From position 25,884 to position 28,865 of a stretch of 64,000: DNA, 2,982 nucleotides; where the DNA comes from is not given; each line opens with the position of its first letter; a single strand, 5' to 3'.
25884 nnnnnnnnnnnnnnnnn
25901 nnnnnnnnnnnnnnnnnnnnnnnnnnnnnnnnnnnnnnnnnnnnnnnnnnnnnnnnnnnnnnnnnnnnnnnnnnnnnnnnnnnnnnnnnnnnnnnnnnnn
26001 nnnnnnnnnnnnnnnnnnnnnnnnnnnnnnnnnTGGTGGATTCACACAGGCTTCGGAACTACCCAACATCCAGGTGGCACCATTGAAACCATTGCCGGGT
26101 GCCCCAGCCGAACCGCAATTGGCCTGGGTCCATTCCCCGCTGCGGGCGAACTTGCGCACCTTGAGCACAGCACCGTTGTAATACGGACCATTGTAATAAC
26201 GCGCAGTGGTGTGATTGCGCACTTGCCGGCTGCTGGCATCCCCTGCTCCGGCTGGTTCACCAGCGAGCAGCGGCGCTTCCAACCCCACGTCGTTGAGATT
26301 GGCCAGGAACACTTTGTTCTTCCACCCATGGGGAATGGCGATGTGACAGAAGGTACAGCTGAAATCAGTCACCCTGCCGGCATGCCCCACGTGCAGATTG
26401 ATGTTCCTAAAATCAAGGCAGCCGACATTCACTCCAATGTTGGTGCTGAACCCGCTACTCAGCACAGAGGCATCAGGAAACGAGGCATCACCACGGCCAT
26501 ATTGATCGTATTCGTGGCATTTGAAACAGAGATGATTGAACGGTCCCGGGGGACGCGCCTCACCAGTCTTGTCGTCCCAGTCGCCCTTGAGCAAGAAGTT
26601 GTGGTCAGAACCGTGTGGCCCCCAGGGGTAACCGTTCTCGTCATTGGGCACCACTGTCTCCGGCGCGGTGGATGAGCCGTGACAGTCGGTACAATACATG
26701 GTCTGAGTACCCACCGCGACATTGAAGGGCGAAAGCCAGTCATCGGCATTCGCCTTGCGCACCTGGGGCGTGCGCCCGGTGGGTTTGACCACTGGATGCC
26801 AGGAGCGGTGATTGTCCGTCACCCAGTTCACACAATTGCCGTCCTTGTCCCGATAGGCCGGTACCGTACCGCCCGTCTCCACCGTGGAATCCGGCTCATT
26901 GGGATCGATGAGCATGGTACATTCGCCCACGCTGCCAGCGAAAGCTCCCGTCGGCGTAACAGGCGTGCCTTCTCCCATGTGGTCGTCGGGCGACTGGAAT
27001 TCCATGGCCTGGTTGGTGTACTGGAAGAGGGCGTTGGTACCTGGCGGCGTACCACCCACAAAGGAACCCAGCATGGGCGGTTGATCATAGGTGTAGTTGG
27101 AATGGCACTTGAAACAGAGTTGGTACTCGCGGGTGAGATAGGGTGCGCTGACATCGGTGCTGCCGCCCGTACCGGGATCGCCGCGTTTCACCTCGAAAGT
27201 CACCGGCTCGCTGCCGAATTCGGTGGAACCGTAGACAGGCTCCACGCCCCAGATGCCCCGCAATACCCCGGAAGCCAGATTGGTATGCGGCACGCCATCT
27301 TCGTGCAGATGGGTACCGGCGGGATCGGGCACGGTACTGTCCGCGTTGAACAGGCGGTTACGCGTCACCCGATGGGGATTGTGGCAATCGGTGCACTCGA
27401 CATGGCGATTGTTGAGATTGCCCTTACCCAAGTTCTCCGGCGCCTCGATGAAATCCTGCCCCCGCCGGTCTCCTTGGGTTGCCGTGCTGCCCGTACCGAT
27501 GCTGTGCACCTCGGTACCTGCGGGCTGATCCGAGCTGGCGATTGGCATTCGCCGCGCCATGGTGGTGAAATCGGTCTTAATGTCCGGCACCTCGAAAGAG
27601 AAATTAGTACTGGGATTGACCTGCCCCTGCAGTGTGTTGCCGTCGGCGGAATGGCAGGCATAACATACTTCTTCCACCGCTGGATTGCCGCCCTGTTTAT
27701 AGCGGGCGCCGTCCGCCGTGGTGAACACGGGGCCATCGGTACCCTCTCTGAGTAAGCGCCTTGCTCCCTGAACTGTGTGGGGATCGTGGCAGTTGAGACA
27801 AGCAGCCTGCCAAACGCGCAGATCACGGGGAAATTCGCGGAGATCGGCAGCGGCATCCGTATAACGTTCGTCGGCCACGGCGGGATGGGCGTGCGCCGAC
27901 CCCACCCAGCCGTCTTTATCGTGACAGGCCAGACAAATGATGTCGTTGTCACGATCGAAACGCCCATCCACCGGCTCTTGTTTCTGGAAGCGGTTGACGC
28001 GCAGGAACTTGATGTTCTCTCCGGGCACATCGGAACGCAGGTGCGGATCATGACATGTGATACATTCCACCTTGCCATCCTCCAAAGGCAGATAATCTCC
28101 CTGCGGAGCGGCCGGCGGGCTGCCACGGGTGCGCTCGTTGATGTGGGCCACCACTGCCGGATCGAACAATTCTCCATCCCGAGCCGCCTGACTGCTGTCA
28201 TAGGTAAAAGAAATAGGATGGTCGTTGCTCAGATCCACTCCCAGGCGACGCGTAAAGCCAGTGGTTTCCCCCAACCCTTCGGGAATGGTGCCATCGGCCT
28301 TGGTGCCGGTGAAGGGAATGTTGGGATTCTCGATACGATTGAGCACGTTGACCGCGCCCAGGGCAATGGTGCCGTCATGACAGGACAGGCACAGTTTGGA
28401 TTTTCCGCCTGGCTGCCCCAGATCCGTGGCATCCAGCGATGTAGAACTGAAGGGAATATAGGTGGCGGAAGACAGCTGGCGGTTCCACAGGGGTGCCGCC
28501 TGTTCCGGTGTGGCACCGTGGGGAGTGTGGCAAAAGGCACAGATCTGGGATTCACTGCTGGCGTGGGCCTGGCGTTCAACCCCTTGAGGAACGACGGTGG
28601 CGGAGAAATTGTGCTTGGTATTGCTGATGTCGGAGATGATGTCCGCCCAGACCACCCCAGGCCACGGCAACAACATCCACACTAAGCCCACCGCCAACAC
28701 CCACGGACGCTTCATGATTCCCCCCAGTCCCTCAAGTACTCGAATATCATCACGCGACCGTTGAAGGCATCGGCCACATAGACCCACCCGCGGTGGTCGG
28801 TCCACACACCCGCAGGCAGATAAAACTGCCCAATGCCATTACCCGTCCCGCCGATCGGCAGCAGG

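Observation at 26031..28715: Undecahaem cytochrome (about 895 aa) sharing a doubled-CXXCH N-terminal module with the nearby tetrahaem cytochrome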

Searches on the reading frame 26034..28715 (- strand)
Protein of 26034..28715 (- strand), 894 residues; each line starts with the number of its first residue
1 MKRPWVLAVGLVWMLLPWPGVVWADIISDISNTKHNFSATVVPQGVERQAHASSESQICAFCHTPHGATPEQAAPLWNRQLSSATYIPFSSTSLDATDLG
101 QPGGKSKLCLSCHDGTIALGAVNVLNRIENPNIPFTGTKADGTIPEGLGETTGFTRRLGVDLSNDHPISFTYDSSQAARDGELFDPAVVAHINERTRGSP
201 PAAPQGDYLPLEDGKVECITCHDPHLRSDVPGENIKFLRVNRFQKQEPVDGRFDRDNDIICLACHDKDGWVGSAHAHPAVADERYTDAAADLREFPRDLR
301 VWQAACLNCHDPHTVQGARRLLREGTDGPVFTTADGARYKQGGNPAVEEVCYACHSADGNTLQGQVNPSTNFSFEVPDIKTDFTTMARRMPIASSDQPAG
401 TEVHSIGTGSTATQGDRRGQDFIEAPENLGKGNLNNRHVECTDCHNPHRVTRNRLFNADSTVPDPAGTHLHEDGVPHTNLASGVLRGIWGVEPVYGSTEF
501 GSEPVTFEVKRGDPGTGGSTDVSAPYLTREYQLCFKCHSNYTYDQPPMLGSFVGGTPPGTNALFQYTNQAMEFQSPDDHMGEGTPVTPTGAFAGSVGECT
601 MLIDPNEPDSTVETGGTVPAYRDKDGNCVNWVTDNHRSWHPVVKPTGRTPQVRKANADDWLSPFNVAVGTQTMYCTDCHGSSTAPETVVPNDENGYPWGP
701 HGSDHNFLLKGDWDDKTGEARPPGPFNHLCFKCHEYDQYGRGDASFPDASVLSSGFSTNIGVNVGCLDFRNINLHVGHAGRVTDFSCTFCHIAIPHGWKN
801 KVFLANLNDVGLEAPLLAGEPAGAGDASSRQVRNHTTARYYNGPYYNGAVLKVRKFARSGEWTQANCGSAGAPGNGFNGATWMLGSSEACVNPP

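Call 5: search_protein_families(library=pfam, proteins=[window:26034-28715:-], max_evalue=1)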
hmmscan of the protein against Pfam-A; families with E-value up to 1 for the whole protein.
window:26034-28715:- (894 aa): 6 families
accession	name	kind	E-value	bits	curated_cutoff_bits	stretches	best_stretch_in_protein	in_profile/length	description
PF09699.15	Paired_CXXCH_1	-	1.3e-21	76.4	20.6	5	440-459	8-27/41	Doubled CXXCH motif (Paired_CXXCH_1)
PF14522.11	Cytochrome_C7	-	2.3e-12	47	24.8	2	259-344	14-55/67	Cytochrome c7 and related cytochrome c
PF22113.1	Mtrc-MtrF_II-IV_dom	-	3.4e-11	43.4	30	1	215-316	81-169/176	Outer membrane cytochrome MtrC/MtrF-like, domains II/IV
PF13442.11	Cytochrome_CBB3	-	0.00043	21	27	0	300-315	8-23/68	Cytochrome C oxidase, cbb3-type, subunit III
PF14537.11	Cytochrom_c3_2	-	0.0041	18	25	0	432-450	51-69/79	Cytochrome c3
PF24734.1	DUF7685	-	0.63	10.4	27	1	95-118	13-37/43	Domain of unknown function (DUF7685)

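Call 6: search_protein_families(library=ncbifam, proteins=[window:26034-28715:-], max_evalue=1)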
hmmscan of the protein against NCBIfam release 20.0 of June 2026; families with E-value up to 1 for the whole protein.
window:26034-28715:- (894 aa): 6 families
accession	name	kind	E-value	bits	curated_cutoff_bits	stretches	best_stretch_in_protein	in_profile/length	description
TIGR01905.1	paired_CXXCH_1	subfamily_domain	2.3e-15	56.2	25.2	2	303-322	6-25/41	doubled CXXCH domain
TIGR03508.1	decahem_SO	subfamily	5.1e-11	42.5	192.2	3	254-367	90-208/258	DmsE family decaheme c-type cytochrome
TIGR03507.1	decahem_SO1788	subfamily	0.3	9.4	209.3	1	261-357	579-662/672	OmcA/MtrC family decaheme c-type cytochrome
NF043010.1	Cyt554_Nsmonas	equivalog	0.34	10.2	400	0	305-384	110-192/238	cytochrome c-550 CycA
TIGR04485.1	thiosulf_SoxX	equivalog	0.44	11.3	61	1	351-369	5-24/78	sulfur oxidation c-type cytochrome SoxX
TIGR03146.1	cyt_nit_nrfB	equivalog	0.67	10.2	166.6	1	213-316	9-97/145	cytochrome c nitrite reductase pentaheme subunit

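Call 11: search_solved_structures(query=window:26034-28715:-, max_evalue=10, show_alignments=3)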
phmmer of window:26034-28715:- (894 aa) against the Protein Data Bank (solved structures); distinct sequences matched with E-value up to 10: 6.
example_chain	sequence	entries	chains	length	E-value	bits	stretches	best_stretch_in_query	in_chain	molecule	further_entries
7tfs_A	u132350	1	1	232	4.5e-18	68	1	26-231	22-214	Cytochrome c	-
9yuq_N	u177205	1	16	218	3.7e-14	55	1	26-225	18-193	Putative multiheme cytochrome c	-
9fzl_4M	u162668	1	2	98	0.028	15.7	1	541-609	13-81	Cytochrome c oxidase subunit 35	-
9fq7_4M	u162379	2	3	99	0.028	15.7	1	540-609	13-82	Cytochrome c oxidase subunit 35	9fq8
6h56_A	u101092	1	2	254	0.64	11.2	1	129-180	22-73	Effector domain of Pseudomonas aeruginosa VgrG2b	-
28pb_A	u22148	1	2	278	1.4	10.1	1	259-317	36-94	Cytochrome c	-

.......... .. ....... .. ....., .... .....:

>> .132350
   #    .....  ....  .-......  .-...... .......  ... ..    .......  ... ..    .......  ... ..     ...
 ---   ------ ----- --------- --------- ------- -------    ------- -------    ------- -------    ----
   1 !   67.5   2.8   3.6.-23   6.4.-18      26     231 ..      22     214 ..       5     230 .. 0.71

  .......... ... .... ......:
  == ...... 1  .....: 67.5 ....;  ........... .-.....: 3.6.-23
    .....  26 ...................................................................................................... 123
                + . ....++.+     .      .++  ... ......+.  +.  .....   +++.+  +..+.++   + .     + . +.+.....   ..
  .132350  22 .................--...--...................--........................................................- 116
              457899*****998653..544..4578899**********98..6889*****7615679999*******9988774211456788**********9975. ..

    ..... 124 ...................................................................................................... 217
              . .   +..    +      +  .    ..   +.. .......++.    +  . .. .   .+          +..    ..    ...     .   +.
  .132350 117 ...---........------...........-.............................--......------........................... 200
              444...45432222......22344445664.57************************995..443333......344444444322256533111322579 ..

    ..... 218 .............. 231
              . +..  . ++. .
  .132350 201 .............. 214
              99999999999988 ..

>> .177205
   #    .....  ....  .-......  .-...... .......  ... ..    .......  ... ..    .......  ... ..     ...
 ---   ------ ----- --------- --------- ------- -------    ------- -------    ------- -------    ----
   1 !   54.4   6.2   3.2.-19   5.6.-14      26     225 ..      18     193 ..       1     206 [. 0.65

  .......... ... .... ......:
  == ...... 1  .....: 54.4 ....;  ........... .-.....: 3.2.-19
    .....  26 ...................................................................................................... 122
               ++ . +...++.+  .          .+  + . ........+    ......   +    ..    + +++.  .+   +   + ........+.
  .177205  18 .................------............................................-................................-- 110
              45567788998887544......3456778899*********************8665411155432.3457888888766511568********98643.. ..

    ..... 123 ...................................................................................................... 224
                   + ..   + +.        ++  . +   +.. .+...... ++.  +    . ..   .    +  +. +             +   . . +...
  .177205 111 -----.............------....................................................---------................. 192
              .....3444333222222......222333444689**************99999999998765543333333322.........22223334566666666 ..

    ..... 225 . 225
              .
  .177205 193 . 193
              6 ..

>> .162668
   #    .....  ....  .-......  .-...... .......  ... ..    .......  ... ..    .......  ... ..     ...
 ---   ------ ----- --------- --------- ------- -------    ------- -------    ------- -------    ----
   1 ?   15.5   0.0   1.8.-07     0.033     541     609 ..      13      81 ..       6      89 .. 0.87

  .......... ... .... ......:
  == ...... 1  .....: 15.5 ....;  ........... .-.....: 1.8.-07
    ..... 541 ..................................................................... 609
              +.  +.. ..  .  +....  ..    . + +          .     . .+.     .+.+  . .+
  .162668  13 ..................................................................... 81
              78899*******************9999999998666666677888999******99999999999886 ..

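Call 13: find_homologous_proteins(query=window:26034-28715:-, max_evalue=0.00001)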
Query window:26034-28715:- (894 aa): 7565 proteins with E <= 0.00001 among 8000 candidates; the best 120 are listed.
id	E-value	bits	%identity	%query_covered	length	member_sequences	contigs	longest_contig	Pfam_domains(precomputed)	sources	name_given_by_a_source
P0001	0.0e+0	2156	100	100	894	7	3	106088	PF09699.16,PF14522.12,PF22113.2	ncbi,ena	-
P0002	0.0e+0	1843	86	100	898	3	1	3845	PF09699.16,PF14522.12,PF22113.2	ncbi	-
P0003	0.0e+0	1556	76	99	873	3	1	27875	PF09699.16,PF14537.12,PF14522.12,PF22113.2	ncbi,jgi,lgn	-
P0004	0.0e+0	1549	75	99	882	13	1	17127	PF09699.16,PF14522.12,PF22113.2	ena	-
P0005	0.0e+0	1444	71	100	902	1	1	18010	PF09699.16,PF14537.12,PF14522.12,PF22113.2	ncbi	-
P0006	0.0e+0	1433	71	99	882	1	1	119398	PF09699.16,PF14537.12,PF14522.12,PF22113.2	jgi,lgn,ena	-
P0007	0.0e+0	1431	70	99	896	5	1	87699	PF09699.16,PF14522.12,PF22113.2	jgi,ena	-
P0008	0.0e+0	1430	71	98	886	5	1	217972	PF09699.16,PF14537.12,PF14522.12,PF22113.2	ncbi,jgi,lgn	-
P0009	0.0e+0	1408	68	100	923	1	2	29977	PF09699.16,PF14522.12,PF22113.2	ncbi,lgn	ncbi:MAG: hypothetical protein ACE5EH_07325 [Gammaproteobacteria bacterium]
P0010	0.0e+0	1397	69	98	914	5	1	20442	PF09699.16,PF13442.12,PF14522.12,PF22113.2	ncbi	-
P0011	0.0e+0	1386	68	100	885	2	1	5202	PF09699.16,PF14522.12,PF22113.2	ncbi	ncbi:MAG TPA: cytochrome c3 family protein [Gammaproteobacteria bacterium]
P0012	0.0e+0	1359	67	99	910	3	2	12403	PF09699.16,PF13442.12,PF14522.12,PF22113.2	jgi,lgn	jgi:cytochrome c553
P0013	0.0e+0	1355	67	99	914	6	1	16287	PF09699.16,PF14537.12,PF14522.12,PF22113.2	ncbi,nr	ncbi:MAG: hypothetical protein GC138_03005 [Gammaproteobacteria bacterium]|nr:hypothetical protein [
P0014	0.0e+0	1351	67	99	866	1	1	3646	PF09699.16,PF14522.12,PF22113.2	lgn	-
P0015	0.0e+0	1350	68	100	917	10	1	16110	PF09699.16,PF14537.12,PF13442.12,PF14522.12,PF22113.2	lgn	-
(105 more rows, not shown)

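Call 32: find_encoding_contigs(protein=P0001, flank=10000, max_places=3)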
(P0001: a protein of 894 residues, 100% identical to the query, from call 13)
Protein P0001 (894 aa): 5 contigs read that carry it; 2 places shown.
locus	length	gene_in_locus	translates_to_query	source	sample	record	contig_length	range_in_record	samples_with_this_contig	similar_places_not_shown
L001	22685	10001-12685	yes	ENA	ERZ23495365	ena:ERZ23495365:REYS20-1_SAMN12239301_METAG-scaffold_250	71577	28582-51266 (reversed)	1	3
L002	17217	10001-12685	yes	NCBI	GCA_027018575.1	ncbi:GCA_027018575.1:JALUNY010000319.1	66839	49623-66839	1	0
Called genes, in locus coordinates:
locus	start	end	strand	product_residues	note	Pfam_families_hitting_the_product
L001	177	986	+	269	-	PF09699:Paired_CXXCH_1 (weak)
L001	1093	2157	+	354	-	PF13623:SurA_N_2 (weak), PF13624:SurA_N_3, PF13145:Rotamase_2, PF13616:Rotamase_3, PF00639:Rotamase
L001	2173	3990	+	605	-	-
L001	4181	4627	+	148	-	PF14522:Cytochrome_C7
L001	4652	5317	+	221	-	PF02085:Cytochrom_CIII (faint), PF14522:Cytochrome_C7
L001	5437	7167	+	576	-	-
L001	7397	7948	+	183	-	PF14522:Cytochrome_C7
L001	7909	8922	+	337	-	PF01436:NHL (faint), PF17170:DUF5128 (faint)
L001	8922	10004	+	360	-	PF08450:SGL (faint), PF01436:NHL (faint), PF17170:DUF5128 (weak)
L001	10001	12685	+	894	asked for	PF22113:Mtrc-MtrF_II-IV_dom (faint), PF09699:Paired_CXXCH_1 (faint), PF14522:Cytochrome_C7 (faint)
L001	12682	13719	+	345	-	PF05140:ResB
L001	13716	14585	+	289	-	PF01578:Cytochrom_C_asm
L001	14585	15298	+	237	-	PF13428:TPR_14 (faint), PF13431:TPR_17 (faint), PF13174:TPR_6 (faint), PF00515:TPR_1 (weak), PF07719:TPR_2 (weak), PF13424:TPR_12 (weak), PF13432:TPR_16, PF14559:TPR_19, +2 more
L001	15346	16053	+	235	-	PF01323:DSBA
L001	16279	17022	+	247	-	PF00072:Response_reg, PF00196:GerE, PF08281:Sigma70_r4_2 (faint)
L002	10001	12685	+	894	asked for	PF22113:Mtrc-MtrF_II-IV_dom (faint), PF09699:Paired_CXXCH_1 (faint), PF14522:Cytochrome_C7 (faint)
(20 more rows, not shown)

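Call 41: predict_structure(alignment_id=A1)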
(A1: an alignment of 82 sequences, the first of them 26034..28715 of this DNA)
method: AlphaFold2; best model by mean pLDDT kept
length: 894 residues; sequences in the alignment: 82
mean_pLDDT: 63.4   pTM: 0.69
mean pLDDT of the five models: 63.4, 62.9, 60.6, 59.4, 56.9
residues with pLDDT >= 90: 47; 70-90: 366; 50-70: 211; < 50: 270
segments of 3 or more residues with pLDDT < 50: 1-4, 16-37, 55-135, 143-186, 188-241, 260-263, 310-323, 446-448, 675-680, 692-698, 797-814, 822-826, 828-831, 846-848
pLDDT, mean of each block of 10 residues (from residue 1): 51 50 32 45 55 42 29 30 30 33 28 31 35 49 44 34 26 40 42 40 37 29 31 35 68 58 57 74 87 80 70 32 65 80 74 82 77 72 82 82 63 60 78 81 51 79 70 79 78 90 90 83 89 88 88 84 79 85 85 79 75 72 83 77 84 90 85 55 64 45 68 73 64 82 89 86 73 87 72 55 43 51 44 57 50 77 80 75 63 57
secondary structure, 60 per line:
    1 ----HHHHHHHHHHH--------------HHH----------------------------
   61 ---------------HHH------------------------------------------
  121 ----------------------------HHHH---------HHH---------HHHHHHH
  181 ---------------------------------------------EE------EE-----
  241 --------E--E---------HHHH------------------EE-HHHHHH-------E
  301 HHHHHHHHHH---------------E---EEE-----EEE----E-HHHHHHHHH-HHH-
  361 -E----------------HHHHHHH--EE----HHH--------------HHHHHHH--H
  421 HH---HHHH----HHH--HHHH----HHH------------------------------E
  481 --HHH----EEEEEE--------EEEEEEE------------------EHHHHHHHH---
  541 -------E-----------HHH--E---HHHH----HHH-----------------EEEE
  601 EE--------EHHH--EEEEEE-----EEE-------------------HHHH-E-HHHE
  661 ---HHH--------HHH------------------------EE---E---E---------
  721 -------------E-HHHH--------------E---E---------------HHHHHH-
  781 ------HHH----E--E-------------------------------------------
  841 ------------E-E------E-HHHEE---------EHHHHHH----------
elements in order (helices of 4 or more, strands of 3 or more residues): H5-15 H149-152 H174-180 H262-265 H287-292 H301-310 E330-332 E338-340 H347-355 H379-385 H411-417 H426-429 H439-442 E490-495 E504-510 H530-537 H569-572 E597-602 E617-622 E628-630 H650-653 H736-739 H774-779 H879-884

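Call 43: fold_search(model_id=the predicted structure, library=pdb)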
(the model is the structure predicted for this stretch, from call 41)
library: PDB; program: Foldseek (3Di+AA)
matches with E <= 10: 2; with E <= 0.001: 0
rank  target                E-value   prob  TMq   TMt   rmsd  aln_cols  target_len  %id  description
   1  1thm                  7.2e+00  0.01  0.03  0.09  10.6        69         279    9  CRYSTAL STRUCTURE OF THERMITASE AT 1.4 ANGSTROMS RESOLUTION (released 1994-01-31)
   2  4xxl                  7.2e+00  0.01  0.03  0.17  11.2        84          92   15  Crystal structure of Class 1 cytochrome MtoD from Sideroxydans lithotrophicus ES-1 (released 2015-04-15)
